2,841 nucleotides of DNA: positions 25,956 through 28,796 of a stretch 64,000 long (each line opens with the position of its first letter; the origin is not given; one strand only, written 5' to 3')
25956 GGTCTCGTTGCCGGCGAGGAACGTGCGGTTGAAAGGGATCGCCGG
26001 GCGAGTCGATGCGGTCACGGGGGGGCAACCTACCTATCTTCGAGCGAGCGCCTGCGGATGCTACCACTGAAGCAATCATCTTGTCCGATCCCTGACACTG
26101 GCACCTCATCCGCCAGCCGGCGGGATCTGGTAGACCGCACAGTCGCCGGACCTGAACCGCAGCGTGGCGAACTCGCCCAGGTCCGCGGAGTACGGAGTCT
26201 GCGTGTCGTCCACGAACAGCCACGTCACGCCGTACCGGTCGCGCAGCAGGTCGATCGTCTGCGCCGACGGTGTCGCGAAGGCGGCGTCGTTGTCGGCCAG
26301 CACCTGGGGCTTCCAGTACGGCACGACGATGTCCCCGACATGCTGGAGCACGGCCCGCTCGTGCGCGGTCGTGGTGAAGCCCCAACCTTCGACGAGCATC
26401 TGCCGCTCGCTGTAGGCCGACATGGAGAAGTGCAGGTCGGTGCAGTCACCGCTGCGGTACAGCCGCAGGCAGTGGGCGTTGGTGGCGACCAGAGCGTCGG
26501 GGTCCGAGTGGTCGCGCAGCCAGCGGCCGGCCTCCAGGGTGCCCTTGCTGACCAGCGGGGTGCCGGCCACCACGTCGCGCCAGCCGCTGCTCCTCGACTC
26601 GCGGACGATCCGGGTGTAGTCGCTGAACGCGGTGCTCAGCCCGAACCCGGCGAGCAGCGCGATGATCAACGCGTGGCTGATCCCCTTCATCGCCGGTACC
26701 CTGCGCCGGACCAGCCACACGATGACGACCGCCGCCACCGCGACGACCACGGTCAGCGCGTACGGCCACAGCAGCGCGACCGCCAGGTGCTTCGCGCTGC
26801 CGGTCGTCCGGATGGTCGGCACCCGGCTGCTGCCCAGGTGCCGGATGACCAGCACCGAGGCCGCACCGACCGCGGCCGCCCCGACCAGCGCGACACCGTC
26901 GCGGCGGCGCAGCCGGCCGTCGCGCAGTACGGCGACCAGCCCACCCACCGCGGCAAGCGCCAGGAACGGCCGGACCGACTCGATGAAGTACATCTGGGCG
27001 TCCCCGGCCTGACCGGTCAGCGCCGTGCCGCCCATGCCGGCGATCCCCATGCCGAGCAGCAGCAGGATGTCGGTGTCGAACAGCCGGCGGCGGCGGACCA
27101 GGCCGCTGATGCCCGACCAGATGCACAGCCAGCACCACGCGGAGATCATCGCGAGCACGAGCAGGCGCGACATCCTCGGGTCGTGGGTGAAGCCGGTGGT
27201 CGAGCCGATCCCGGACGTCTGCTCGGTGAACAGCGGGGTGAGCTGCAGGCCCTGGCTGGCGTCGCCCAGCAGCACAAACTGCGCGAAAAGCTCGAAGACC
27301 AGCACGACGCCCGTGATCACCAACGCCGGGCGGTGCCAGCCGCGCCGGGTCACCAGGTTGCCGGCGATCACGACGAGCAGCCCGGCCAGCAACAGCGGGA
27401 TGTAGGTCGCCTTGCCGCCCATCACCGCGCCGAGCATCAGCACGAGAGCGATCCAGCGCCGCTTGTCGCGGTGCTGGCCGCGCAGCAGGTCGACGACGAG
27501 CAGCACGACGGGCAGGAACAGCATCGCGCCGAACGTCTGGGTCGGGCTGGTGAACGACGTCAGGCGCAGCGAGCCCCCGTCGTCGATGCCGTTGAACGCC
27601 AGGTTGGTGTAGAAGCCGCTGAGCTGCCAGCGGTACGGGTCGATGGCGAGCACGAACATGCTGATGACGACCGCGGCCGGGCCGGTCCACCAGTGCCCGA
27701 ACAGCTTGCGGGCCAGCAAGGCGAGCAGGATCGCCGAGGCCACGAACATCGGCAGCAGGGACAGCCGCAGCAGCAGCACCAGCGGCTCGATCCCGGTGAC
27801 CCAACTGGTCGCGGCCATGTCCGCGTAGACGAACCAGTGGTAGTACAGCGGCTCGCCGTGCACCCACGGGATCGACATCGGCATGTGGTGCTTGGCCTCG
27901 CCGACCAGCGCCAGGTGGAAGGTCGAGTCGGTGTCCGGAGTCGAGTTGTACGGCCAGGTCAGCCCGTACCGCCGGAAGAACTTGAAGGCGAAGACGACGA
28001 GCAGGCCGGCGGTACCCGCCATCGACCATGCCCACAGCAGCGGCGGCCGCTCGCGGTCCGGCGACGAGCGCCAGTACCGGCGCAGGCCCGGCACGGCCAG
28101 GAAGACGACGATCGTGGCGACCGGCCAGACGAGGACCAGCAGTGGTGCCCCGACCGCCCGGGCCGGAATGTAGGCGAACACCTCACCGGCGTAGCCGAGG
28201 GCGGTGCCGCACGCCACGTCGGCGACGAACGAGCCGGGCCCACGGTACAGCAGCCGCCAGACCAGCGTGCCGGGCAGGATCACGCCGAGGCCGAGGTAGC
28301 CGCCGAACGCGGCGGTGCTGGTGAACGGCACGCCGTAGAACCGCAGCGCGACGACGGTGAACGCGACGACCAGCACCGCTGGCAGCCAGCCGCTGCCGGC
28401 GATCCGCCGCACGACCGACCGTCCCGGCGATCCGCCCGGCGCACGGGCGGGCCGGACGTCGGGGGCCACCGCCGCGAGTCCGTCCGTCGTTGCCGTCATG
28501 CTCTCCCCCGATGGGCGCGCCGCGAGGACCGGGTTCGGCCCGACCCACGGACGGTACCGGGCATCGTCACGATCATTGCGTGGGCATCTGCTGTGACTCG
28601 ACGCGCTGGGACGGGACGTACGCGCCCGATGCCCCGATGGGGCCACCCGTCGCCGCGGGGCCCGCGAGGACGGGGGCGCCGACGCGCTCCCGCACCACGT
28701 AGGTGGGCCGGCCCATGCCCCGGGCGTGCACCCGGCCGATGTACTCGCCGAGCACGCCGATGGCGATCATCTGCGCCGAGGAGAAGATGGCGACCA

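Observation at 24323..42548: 18-kb amino-sugar, lipid-carrier glycosylation island between dop and arc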

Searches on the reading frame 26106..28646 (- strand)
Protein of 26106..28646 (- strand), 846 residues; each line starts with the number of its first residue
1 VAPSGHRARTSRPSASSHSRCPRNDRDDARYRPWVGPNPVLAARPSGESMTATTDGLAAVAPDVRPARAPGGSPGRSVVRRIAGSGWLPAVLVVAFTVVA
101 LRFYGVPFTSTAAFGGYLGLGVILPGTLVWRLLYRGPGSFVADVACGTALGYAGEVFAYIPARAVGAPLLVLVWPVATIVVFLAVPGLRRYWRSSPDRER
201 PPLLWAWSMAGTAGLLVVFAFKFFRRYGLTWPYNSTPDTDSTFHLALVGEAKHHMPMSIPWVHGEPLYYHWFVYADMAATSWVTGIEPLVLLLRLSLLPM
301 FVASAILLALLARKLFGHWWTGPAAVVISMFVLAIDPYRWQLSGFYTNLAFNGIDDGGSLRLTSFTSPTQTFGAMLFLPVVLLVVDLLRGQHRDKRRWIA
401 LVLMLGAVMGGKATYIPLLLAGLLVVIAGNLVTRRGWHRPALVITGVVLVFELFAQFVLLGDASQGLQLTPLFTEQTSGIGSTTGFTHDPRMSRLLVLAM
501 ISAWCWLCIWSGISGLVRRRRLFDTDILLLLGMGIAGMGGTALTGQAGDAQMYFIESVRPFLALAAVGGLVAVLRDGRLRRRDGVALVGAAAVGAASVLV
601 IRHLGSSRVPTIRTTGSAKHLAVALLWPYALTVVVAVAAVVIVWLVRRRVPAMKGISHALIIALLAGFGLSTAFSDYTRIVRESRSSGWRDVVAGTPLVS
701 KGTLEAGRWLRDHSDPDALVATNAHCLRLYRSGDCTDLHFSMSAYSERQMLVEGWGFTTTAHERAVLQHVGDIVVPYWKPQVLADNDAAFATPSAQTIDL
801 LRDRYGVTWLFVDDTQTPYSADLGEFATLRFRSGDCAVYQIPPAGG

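Call 7: search_protein_families(library=pfam, proteins=[window:26106-28646:-], max_evalue=0.01)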
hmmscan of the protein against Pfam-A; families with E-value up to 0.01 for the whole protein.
window:26106-28646:- (846 aa): 0 families
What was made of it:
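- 26106..28499 (-): g03, a 797-aa GT-C-fold membrane glycosyltransferase with a C-terminal extracytoplasmic domain. Candidate transferase of the module. No Pfam hit (call 7).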

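Call 9: search_protein_families(library=ncbifam, proteins=[window:26106-28646:-], max_evalue=0.01)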
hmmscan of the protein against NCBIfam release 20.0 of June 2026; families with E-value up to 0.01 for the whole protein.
window:26106-28646:- (846 aa): 0 families

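Call 24: find_homologous_proteins(query=window:26106-28499:-, max_evalue=0.00001)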
Query window:26106-28499:- (797 aa): 367 proteins with E <= 0.00001 among 8000 candidates; the best 120 are listed.
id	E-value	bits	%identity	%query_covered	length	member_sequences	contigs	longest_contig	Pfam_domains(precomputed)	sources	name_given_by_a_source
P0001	0.0e+0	1784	100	100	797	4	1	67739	-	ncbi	ncbi:MAG TPA: hypothetical protein VGJ07_06900 [Rugosimonospora sp.]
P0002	0.0e+0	1109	64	99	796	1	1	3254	-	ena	-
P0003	0.0e+0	1098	65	99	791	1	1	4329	-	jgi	jgi:hypothetical protein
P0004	0.0e+0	1062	63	97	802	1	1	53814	-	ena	-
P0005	1.1e-282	958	59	95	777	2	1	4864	-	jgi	jgi:hypothetical protein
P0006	1.6e-278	944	59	94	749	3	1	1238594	-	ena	-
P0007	2.9e-275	934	55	99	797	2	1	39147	-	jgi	jgi:hypothetical protein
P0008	2.2e-271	921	56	96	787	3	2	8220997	-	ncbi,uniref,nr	ncbi:hypothetical protein Drose_36860 [Dactylosporangium roseum]|uniref:Glycosyltransferase RgtA/B/C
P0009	3.6e-271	920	57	95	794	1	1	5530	-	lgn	-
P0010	4.2e-270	916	55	99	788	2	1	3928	-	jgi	jgi:hypothetical protein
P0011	1.3e-268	912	56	97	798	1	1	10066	-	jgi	-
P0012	3.3e-266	904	55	98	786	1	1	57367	-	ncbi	-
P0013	5.0e-266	903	54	99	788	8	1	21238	-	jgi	jgi:hypothetical protein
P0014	1.2e-264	898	55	99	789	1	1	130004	-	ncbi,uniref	ncbi:hypothetical protein AB0H83_24915 [Dactylosporangium sp. NPDC050688]|uniref:hypothetical protei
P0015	3.5e-264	897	56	95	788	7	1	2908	-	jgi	jgi:hypothetical protein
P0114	1.9e-167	577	43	95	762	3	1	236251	-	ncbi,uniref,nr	ncbi:hypothetical protein NE236_26575 [Actinoallomurus purpureus]|uniref:hypothetical protein n=1 Ta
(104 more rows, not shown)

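Call 34: find_encoding_contigs(protein=P0008, flank=10000, max_places=1)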
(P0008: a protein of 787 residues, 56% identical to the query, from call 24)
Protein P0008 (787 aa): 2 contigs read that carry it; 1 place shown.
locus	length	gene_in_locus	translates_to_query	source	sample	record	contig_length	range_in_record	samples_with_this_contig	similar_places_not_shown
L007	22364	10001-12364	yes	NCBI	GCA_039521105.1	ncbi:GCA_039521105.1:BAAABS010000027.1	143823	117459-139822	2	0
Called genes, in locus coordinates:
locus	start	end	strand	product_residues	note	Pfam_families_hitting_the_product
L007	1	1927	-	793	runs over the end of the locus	PF18072:FGAR-AT_linker, PF00586:AIRS, PF02769:AIRS_C, PF00586:AIRS, PF02769:AIRS_C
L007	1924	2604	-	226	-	PF07685:GATase_3, PF13507:GATase_5, PF01965:DJ-1_PfpI (faint), PF00117:GATase (weak)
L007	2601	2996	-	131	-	PF02700:PurS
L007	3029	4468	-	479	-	PF00206:Lyase_1, PF10397:ADSL_C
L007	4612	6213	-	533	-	-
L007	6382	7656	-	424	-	PF00108:Thiolase_N, PF02803:Thiolase_C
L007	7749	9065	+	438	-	PF00106:adh_short, PF08659:KR, PF13561:adh_short_C2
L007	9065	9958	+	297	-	PF01575:MaoC_dehydratas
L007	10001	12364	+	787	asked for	-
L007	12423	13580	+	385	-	PF00155:Aminotran_1_2, PF01041:DegT_DnrJ_EryC1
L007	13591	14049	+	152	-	PF04138:GtrA_DPMS_TM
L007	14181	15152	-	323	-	PF13641:Glyco_tranf_2_3, PF00535:Glycos_transf_2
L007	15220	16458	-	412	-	PF05893:LuxC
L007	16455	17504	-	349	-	PF04443:LuxE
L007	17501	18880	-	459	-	PF00501:AMP-binding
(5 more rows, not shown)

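Call 35: find_encoding_contigs(protein=P0114, flank=10000, max_places=1)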
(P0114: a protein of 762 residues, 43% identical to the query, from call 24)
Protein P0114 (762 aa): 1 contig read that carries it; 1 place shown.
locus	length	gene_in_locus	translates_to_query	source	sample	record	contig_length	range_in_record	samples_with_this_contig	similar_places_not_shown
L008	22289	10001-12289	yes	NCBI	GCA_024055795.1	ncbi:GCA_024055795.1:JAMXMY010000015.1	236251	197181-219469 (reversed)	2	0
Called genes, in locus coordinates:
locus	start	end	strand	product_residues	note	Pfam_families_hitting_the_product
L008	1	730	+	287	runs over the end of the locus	PF13489:Methyltransf_23, PF06325:PrmA, PF08241:Methyltransf_11, PF08242:Methyltransf_12, PF13649:Methyltransf_25, PF13847:Methyltransf_31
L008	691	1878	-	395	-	PF13439:Glyco_transf_4, PF13579:Glyco_trans_4_4, PF20706:GT4-conflict, PF00534:Glycos_transf_1, PF13692:Glyco_trans_1_4, PF13524:Glyco_trans_1_2 (faint)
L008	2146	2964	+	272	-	-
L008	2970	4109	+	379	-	PF00155:Aminotran_1_2, PF01041:DegT_DnrJ_EryC1, PF01212:Beta_elim_lyase (weak)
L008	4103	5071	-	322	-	PF00535:Glycos_transf_2, PF13641:Glyco_tranf_2_3, PF13506:Glyco_transf_21 (weak)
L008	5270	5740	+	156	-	PF04138:GtrA_DPMS_TM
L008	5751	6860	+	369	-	PF00483:NTP_transferase, PF12804:NTP_transf_3, PF25084:LbH_EIF2B (faint), PF25087:GMPPB_C (weak)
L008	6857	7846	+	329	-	PF01073:3Beta_HSD, PF01370:Epimerase, PF02719:Polysacc_synt_2, PF04321:RmlD_sub_bind, PF07993:NAD_binding_4, PF13460:NAD_binding_10, PF16363:GDP_Man_Dehyd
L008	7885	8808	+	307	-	PF00685:Sulfotransfer_1 (faint), PF13469:Sulfotransfer_3 (weak)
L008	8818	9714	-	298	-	PF13641:Glyco_tranf_2_3, PF00535:Glycos_transf_2, PF13632:Glyco_trans_2_3 (faint)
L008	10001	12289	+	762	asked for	-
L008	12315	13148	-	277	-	PF05050:Methyltransf_21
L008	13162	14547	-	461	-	-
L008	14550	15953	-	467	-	-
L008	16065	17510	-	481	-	PF02706:Wzz (weak), PF01656:CbiA (weak), PF09140:MipZ (weak), PF10609:ParA, PF13614:AAA_31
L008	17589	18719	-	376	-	PF13439:Glyco_transf_4, PF13579:Glyco_trans_4_4 (faint), PF20706:GT4-conflict, PF00534:Glycos_transf_1, PF13692:Glyco_trans_1_4, PF13524:Glyco_trans_1_2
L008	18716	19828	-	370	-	PF00534:Glycos_transf_1, PF13692:Glyco_trans_1_4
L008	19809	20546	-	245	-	PF02397:Bac_transf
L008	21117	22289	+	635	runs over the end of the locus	PF13522:GATase_6, PF13537:GATase_7, PF12481:DUF3700 (weak), PF00733:Asn_synthase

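Call 36: predict_structure(alignment_id=A1)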
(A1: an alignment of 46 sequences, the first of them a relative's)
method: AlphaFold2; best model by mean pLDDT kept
length: 797 residues; sequences in the alignment: 46
mean_pLDDT: 91.6   pTM: 0.92
mean pLDDT of the five models: 91.6, 91.4, 91.0, 90.8, 90.2
residues with pLDDT >= 90: 637; 70-90: 117; 50-70: 22; < 50: 21
segments of 3 or more residues with pLDDT < 50: 1-18
pLDDT, mean of each block of 10 residues (from residue 1): 37 46 59 81 97 97 98 98 86 96 98 98 98 97 86 94 95 91 85 96 97 95 97 98 96 97 96 97 91 78 61 82 97 97 95 98 95 98 96 98 94 84 90 92 95 94 97 97 95 86 89 97 95 96 98 92 95 96 98 97 94 97 91 91 86 97 98 89 80 97 95 90 91 97 98 98 93 97 98 85
secondary structure, 60 per line:
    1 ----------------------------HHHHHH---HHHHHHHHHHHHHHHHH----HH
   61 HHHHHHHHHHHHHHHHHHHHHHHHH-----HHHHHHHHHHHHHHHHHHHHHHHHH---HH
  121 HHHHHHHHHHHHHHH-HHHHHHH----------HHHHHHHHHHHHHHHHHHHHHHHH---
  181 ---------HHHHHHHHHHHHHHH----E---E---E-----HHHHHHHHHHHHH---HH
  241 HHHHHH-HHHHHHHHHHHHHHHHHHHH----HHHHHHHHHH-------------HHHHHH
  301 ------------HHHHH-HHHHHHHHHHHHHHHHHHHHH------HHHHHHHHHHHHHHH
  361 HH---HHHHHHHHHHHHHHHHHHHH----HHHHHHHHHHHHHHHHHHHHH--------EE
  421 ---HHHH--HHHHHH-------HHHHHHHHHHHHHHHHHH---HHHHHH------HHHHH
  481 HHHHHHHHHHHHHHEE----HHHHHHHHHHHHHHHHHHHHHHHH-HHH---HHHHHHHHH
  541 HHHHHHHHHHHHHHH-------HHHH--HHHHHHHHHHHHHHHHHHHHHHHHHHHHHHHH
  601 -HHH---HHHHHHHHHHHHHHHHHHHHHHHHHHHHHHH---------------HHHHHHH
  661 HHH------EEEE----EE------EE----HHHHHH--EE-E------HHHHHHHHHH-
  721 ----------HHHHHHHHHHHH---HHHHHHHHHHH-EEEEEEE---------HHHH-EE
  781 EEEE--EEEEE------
elements in order (helices of 4 or more, strands of 3 or more residues): H29-34 H38-54 H59-85 H91-115 H119-135 H137-143 H154-177 H190-204 H223-235 H239-246 H248-267 H272-281 H295-300 H313-317 H319-339 H346-362 H366-385 H390-410 H424-427 H430-435 H443-460 H464-469 H476-494 H501-524 H532-555 H563-566 H569-600 H608-638 H654-663 E670-673 H692-697 H710-719 H731-742 H746-756 E758-764 H774-777 E779-784 E787-791
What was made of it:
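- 26106..28499 (-): AF2 pLDDT 91.6, pTM 0.92 (call 36).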

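Call 40: fold_search(model_id=the predicted structure, library=pdb)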
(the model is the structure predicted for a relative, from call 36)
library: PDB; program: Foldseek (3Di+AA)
matches with E <= 10: 228; with E <= 0.001: 11
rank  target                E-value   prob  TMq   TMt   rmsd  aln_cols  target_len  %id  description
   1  8b6l_I                3.6e-06  1.00  0.34  0.39  14.9       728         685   12  Subtomogram average of the human Sec61-TRAP-OSTA-translocon (released 2022-12-07)
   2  7zlh_A                8.9e-06  1.00  0.28  0.33  18.9       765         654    9  Cryo-EM structure of C-mannosyltransferase CeDPY19, in apo state, bound to CMT2-Fab and anti-Fab nanobody (released 2023-01-11)
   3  5gmy_A                2.3e-05  1.00  0.32  0.31  15.8       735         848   12  Crystal structure of the Archaeoglobus fulgidus oligosaccharyltransferase (O29867_ARCFU) tethered with an acceptor pep (released 2017-02-01)
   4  6s7t_A                4.5e-05  1.00  0.30  0.33  16.9       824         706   11  Cryo-EM structure of human oligosaccharyltransferase complex OST-B (released 2019-12-18)
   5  7zlg_A                4.9e-05  1.00  0.29  0.33  18.4       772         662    8  Cryo-EM structure of C-mannosyltransferase CeDPY19, in complex with acceptor peptide and bound to CMT2-Fab and anti-Fa (released 2023-01-11)
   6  5ezm                  5.5e-05  1.00  0.34  0.47  10.8       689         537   14  Crystal Structure of ArnT from Cupriavidus metallidurans in the apo state (released 2016-02-17)
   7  5f15                  6.8e-05  1.00  0.35  0.48  10.9       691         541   14  Crystal Structure of ArnT from Cupriavidus metallidurans bound to Undecaprenyl phosphate (released 2016-02-17)
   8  6s7o_A                7.1e-05  1.00  0.36  0.42  15.2       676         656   11  Cryo-EM structure of human oligosaccharyltransferase complex OST-A (released 2019-12-18)
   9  7zli_A                1.1e-04  1.00  0.29  0.33  18.1       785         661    8  Cryo-EM structure of C-mannosyltransferase CeDPY19, in complex with Dol25-P-Man and bound to CMT2-Fab and anti-Fab nan (released 2023-01-11)
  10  8if8_B                1.8e-04  1.00  0.41  0.50  15.2       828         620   10  Arabinosyltransferase AftA (released 2023-05-31)
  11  8agb_A                5.2e-04  1.00  0.35  0.42  13.2       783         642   10  Structure of yeast oligosaccharylransferase complex with lipid-linked oligosaccharide bound (released 2022-12-07)
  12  9i60_A                9.5e-03  0.21  0.10  0.13  26.2       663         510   13  Transient activated state of BetP (released 2026-02-18)
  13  6afz_A                3.6e-02  0.14  0.10  0.10  27.6       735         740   12  Proton pyrophosphatase-E225H mutant (released 2019-04-10)
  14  7bvf_B                4.1e-02  0.98  0.31  0.25  10.5       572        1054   15  Cryo-EM structure of Mycobacterium tuberculosis arabinosyltransferase EmbA-EmbB-AcpM2 in complex with ethambutol (released 2020-04-29)
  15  9g8j_A                5.0e-02  0.18  0.12  0.13  28.2       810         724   12  Structure of K+-dependent Na+-PPase from Thermotoga maritima in complex with zoledronate (released 2025-06-04)
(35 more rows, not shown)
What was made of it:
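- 26106..28499 (-): Foldseek top 11 hits are all GT-C enzymes (call 40).
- Closest known: Arn pathway. Same: It has a small flippase and a GT-C transferase; ArnT is among the g03 fold hits (call 40).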

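Call 71: find_encoding_contigs(protein=P0004, flank=10000, max_places=2)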
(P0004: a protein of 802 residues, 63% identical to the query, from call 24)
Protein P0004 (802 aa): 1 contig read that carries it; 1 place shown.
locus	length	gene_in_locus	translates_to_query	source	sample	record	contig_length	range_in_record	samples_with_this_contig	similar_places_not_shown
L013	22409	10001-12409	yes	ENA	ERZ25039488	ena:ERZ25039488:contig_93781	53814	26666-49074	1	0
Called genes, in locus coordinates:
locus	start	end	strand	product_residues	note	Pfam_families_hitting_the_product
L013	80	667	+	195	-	PF00227:Proteasome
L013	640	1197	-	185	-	PF13302:Acetyltransf_3, PF13523:Acetyltransf_8 (weak)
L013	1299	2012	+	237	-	PF00106:adh_short (faint)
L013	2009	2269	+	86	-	PF00106:adh_short (weak), PF13561:adh_short_C2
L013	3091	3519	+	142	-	PF00501:AMP-binding (weak)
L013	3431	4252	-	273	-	-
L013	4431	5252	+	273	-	-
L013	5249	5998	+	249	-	PF05893:LuxC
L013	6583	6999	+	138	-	-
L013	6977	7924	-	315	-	PF01073:3Beta_HSD, PF01370:Epimerase, PF04321:RmlD_sub_bind, PF13460:NAD_binding_10 (weak), PF16363:GDP_Man_Dehyd (weak)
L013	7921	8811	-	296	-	PF01370:Epimerase, PF04321:RmlD_sub_bind, PF16363:GDP_Man_Dehyd, PF07993:NAD_binding_4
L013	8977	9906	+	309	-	PF00535:Glycos_transf_2, PF13641:Glyco_tranf_2_3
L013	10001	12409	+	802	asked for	-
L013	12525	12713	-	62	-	-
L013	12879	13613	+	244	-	PF01041:DegT_DnrJ_EryC1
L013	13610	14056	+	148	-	PF04138:GtrA_DPMS_TM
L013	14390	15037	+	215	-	-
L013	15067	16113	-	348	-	PF00535:Glycos_transf_2, PF13641:Glyco_tranf_2_3, PF13632:Glyco_trans_2_3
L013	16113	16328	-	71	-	-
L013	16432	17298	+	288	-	-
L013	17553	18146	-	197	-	PF13641:Glyco_tranf_2_3 (weak), PF00535:Glycos_transf_2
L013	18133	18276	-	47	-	-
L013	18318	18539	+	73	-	-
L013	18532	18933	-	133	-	PF04321:RmlD_sub_bind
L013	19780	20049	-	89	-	PF08242:Methyltransf_12 (weak)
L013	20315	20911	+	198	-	PF00908:dTDP_sugar_isom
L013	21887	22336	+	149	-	PF03136:Pup_ligase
